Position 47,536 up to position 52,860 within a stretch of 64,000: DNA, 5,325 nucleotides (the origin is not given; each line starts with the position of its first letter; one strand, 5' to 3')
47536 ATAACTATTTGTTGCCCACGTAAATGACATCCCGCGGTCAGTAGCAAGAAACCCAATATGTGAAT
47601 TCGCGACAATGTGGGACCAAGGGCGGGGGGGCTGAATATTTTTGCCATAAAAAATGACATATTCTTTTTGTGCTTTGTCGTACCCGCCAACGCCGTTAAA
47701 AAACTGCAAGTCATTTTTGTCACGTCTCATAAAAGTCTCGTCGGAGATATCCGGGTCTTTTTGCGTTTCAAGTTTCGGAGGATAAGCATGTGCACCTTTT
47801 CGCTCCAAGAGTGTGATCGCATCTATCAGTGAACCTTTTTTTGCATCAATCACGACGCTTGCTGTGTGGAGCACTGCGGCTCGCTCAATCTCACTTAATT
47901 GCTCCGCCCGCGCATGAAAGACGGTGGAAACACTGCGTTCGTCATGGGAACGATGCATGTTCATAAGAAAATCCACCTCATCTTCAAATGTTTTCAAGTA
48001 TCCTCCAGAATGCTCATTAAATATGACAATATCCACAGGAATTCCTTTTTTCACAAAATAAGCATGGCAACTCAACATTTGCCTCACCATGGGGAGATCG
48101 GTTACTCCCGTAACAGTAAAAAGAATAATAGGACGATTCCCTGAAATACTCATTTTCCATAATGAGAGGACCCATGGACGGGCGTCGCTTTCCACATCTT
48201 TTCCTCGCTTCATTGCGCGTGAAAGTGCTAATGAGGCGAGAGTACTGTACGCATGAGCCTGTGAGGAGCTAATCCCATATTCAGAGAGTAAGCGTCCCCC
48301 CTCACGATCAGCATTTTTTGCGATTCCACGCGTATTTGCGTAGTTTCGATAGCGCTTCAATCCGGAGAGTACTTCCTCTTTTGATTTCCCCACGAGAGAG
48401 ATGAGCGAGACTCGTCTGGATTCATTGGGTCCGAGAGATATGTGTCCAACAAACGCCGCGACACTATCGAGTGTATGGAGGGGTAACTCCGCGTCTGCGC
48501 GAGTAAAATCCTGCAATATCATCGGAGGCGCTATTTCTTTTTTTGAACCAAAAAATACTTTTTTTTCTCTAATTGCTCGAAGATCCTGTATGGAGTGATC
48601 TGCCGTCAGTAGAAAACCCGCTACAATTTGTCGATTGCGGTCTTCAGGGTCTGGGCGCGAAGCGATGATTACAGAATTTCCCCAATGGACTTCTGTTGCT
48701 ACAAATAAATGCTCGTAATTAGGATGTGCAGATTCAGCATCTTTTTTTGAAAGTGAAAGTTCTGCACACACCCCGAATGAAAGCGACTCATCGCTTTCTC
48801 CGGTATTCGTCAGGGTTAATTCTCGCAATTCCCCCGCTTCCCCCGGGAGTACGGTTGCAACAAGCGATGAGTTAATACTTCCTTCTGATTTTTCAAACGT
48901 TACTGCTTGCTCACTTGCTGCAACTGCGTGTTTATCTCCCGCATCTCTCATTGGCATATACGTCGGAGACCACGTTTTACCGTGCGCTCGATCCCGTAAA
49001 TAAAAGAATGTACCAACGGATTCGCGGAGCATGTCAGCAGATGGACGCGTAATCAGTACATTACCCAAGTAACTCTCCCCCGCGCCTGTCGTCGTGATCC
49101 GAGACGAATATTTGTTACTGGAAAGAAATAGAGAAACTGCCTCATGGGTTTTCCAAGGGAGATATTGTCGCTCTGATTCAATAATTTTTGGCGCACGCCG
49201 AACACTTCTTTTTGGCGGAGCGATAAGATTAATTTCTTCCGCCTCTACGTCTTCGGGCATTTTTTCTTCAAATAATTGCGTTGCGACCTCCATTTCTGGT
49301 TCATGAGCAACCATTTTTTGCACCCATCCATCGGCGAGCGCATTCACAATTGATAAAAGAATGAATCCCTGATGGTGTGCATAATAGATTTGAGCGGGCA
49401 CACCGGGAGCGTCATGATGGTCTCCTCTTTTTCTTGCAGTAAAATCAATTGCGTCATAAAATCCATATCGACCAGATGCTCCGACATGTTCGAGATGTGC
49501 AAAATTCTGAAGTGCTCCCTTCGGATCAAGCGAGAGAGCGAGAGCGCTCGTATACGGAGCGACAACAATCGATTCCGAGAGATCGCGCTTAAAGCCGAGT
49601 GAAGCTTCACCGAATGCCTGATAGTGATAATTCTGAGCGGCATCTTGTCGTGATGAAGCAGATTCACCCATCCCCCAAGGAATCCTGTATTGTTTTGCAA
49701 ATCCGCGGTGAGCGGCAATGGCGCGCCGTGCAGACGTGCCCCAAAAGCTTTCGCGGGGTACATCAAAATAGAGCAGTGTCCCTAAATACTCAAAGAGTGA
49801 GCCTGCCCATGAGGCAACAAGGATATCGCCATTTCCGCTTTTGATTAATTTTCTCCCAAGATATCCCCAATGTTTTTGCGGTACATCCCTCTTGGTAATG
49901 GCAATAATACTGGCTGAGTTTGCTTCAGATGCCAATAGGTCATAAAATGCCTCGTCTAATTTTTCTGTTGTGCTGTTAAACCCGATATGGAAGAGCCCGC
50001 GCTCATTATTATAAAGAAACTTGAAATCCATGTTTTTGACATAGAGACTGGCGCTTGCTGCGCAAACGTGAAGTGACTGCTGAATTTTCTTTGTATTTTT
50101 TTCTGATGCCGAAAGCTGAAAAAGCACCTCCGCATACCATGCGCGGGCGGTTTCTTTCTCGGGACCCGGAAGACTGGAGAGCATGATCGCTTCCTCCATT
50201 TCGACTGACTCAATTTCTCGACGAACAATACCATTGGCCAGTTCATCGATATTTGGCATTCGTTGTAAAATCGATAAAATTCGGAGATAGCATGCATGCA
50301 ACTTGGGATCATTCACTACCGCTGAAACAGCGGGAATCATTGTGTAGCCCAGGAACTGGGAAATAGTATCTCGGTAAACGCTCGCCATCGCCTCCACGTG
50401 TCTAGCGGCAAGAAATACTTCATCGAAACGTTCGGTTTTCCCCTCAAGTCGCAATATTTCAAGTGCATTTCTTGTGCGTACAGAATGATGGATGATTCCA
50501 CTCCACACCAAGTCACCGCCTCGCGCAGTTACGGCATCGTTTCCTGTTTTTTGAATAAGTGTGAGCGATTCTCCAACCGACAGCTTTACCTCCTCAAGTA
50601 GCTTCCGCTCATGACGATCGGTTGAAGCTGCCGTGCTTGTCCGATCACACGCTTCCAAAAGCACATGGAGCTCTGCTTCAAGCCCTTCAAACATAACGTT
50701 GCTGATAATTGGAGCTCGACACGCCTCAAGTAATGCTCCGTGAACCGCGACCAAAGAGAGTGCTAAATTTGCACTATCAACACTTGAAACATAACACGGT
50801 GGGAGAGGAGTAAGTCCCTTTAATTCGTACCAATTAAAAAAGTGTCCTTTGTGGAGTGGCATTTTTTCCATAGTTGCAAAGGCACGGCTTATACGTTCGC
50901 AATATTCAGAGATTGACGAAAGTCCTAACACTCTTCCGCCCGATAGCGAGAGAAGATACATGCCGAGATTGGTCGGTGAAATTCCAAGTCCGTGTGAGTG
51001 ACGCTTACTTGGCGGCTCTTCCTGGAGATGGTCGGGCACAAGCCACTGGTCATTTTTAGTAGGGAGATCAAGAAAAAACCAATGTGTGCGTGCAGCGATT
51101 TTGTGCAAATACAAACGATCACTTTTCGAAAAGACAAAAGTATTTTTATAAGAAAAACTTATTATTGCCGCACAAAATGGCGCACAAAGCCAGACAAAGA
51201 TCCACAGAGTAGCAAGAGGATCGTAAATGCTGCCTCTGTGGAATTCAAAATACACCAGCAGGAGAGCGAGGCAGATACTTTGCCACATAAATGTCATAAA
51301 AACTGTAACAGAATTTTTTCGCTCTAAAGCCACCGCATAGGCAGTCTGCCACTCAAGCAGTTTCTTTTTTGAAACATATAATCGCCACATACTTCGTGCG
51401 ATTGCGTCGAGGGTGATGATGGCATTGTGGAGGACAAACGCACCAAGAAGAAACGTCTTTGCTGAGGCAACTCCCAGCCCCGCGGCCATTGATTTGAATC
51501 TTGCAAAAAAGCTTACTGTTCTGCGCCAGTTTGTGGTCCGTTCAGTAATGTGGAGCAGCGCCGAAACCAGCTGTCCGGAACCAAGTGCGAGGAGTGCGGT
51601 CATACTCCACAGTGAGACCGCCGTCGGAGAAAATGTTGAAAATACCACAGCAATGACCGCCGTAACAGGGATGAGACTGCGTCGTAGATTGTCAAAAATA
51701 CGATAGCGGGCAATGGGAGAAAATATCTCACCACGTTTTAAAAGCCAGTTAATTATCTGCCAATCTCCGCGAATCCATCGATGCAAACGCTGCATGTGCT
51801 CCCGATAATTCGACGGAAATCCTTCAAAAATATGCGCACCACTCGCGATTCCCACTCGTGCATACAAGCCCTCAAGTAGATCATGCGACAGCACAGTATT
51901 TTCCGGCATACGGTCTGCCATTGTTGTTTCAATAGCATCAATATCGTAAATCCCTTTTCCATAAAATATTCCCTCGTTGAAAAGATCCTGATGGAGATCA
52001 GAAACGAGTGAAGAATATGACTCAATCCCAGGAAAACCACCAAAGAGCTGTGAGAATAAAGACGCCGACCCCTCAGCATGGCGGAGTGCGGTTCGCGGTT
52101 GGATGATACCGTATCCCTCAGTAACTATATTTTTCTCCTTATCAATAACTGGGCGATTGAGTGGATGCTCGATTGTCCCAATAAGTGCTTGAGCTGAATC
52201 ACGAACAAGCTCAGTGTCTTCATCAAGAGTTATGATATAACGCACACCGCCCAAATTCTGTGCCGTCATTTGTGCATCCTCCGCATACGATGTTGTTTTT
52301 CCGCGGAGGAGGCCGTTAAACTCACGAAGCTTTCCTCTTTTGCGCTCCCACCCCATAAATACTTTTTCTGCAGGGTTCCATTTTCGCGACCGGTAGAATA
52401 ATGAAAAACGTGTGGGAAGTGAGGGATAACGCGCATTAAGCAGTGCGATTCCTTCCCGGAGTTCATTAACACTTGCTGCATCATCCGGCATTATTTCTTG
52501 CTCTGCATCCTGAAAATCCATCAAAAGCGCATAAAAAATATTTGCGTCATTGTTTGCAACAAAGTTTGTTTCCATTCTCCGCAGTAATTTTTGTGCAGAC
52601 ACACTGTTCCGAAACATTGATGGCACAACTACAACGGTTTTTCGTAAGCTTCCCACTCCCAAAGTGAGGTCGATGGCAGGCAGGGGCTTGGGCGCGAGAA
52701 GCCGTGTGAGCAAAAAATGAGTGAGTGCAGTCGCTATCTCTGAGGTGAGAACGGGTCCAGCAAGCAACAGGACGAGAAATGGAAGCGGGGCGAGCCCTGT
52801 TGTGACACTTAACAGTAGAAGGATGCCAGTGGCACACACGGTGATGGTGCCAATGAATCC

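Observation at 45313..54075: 2920-aa cyclic beta-1,2-glucan synthase-like giant protein in an otherwise minimal housekeeping genome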

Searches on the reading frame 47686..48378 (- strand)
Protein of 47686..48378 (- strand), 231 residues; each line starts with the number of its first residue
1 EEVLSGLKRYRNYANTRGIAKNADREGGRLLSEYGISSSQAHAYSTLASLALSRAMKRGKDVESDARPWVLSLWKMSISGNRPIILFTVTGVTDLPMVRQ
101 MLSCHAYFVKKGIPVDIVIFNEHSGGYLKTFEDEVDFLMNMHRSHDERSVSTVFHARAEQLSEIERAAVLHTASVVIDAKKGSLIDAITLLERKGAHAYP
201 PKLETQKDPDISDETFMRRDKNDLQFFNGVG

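Call 51: search_protein_families(library=pfam, proteins=[window:47686-48378:-], max_evalue=1)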
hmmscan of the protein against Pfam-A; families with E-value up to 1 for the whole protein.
window:47686-48378:- (231 aa): 0 families

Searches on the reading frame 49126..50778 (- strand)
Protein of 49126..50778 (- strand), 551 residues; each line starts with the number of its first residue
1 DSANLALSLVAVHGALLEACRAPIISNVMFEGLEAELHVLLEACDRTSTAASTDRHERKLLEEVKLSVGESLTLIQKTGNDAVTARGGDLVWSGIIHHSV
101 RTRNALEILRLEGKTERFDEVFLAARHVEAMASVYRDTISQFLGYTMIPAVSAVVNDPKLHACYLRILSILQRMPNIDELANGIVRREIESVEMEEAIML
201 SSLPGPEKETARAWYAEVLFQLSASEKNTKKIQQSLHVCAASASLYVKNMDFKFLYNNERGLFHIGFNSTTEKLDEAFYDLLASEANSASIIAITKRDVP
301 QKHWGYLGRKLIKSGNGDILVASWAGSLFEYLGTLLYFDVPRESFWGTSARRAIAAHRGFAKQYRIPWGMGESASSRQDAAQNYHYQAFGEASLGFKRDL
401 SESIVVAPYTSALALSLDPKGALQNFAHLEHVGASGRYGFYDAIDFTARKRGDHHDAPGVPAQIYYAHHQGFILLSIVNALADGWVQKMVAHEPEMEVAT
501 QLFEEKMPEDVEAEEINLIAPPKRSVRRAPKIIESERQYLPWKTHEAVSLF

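Call 26: search_solved_structures(query=window:49126-50778:-, max_evalue=0.001, show_alignments=3)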
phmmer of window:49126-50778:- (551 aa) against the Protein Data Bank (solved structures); distinct sequences matched with E-value up to 0.001: 3.
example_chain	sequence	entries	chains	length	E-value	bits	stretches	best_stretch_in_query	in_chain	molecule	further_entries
8wy1_A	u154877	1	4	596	3.2e-58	200.9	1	226-510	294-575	Glycosyltransferase 36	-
8rf9_A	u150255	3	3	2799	8.5e-56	193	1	176-513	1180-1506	Cyclic beta 1-2 glucan synthetase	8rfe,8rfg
8rf0_A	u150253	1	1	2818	8.5e-56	192.9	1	176-513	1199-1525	Cyclic beta-(1,2)-glucan synthase NdvB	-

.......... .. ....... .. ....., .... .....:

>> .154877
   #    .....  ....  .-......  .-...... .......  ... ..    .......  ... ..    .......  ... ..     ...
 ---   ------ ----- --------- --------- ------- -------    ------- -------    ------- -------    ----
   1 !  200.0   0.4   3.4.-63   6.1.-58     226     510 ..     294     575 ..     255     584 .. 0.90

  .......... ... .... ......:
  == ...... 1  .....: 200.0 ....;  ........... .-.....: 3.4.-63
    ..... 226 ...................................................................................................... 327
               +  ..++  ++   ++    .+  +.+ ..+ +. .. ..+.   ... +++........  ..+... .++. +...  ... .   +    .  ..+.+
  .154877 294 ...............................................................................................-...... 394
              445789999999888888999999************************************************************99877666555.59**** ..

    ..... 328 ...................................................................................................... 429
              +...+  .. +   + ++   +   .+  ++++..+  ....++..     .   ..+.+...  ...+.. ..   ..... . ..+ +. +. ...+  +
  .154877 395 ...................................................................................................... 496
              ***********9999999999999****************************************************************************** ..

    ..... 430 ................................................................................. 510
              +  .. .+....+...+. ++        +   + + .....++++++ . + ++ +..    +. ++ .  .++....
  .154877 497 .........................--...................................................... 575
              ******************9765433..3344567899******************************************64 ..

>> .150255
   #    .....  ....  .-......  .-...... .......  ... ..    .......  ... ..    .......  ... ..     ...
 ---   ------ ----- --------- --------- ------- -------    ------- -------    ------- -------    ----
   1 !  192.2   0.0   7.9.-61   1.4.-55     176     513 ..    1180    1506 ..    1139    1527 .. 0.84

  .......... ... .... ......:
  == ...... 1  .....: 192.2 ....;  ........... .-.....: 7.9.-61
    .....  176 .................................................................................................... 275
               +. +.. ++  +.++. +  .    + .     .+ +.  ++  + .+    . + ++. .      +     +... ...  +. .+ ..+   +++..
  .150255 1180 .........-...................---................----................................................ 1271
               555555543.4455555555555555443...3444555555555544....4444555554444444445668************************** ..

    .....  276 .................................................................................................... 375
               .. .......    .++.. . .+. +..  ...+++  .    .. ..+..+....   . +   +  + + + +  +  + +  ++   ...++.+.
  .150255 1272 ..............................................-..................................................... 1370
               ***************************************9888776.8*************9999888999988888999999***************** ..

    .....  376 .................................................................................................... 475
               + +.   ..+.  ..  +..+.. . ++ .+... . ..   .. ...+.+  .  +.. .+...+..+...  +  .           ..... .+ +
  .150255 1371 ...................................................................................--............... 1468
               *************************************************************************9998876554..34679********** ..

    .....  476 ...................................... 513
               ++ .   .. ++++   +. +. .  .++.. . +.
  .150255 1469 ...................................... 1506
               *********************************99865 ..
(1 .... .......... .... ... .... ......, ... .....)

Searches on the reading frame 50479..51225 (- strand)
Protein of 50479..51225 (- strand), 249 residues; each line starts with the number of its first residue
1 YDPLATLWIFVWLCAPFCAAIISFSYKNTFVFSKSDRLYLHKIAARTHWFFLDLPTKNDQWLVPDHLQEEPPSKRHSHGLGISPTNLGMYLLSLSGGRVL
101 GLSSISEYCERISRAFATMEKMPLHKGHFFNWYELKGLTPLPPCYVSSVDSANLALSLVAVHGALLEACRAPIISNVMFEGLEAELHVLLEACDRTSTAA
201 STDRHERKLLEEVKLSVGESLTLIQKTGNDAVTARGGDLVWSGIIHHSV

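Call 28: search_solved_structures(query=window:50479-51225:-, max_evalue=0.00001, show_alignments=3)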
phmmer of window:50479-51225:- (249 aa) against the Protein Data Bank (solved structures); distinct sequences matched with E-value up to 0.00001: 3.
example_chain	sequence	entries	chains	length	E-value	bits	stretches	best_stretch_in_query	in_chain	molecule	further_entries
8wy1_A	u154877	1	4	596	4.8e-28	101.6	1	37-188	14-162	Glycosyltransferase 36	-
8rf9_A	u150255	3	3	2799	1.6e-24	90.1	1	9-174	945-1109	Cyclic beta 1-2 glucan synthetase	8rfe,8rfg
8rf0_A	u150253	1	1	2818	1.6e-24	90.1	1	9-174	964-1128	Cyclic beta-(1,2)-glucan synthase NdvB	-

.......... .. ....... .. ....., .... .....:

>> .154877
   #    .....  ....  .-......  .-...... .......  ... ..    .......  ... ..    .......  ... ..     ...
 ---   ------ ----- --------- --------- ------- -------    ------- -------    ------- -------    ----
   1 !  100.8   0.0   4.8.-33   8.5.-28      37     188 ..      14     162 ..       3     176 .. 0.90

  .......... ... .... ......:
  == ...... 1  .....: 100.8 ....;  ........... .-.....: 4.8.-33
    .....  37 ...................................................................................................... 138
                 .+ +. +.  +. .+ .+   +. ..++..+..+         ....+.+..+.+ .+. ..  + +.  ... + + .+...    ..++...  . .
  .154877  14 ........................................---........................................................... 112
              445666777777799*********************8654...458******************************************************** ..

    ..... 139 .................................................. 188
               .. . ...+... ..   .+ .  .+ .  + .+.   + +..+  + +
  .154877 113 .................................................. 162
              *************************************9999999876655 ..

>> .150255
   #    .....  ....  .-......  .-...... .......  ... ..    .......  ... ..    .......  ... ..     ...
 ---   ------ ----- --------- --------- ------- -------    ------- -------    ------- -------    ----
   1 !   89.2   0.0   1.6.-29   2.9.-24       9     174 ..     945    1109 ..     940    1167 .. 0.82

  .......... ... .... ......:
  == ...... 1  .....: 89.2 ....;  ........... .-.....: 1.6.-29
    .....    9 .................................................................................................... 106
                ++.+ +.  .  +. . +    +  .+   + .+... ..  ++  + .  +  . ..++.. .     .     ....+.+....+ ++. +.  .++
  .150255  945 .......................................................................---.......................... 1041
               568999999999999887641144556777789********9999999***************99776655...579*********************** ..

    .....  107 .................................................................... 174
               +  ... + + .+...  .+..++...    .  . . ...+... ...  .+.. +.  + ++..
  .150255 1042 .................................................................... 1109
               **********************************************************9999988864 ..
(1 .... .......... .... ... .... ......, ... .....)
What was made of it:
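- Closest known: Thermoanaerobacter italicus Cgs cyclization domain. Same: The acid/base Glu (Ti E1356 = E1384), nucleophile Glu (Ti E1442 = E1471) and Asp (Ti D1127 = D1100) are conserved (calls 26, 28).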

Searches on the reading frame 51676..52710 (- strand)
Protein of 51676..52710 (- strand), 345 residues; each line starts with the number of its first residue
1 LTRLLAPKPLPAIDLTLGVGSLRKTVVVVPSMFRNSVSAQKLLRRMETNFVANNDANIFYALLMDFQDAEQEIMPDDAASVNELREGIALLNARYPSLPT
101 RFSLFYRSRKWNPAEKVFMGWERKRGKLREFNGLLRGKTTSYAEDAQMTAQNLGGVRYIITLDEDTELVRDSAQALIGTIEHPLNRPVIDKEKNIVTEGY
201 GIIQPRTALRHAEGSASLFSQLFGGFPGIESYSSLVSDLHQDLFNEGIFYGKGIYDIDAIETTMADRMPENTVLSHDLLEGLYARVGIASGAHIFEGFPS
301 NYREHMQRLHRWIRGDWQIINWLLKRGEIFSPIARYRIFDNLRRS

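Call 51: search_protein_families(library=pfam, proteins=[window:51676-52710:-], max_evalue=1)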
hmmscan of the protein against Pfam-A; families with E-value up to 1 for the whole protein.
window:51676-52710:- (345 aa): 1 family
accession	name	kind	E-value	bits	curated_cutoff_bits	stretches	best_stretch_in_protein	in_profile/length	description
PF13632.12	Glyco_trans_2_3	-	0.00064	20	27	1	285-334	112-165/198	Glycosyl transferase family group 2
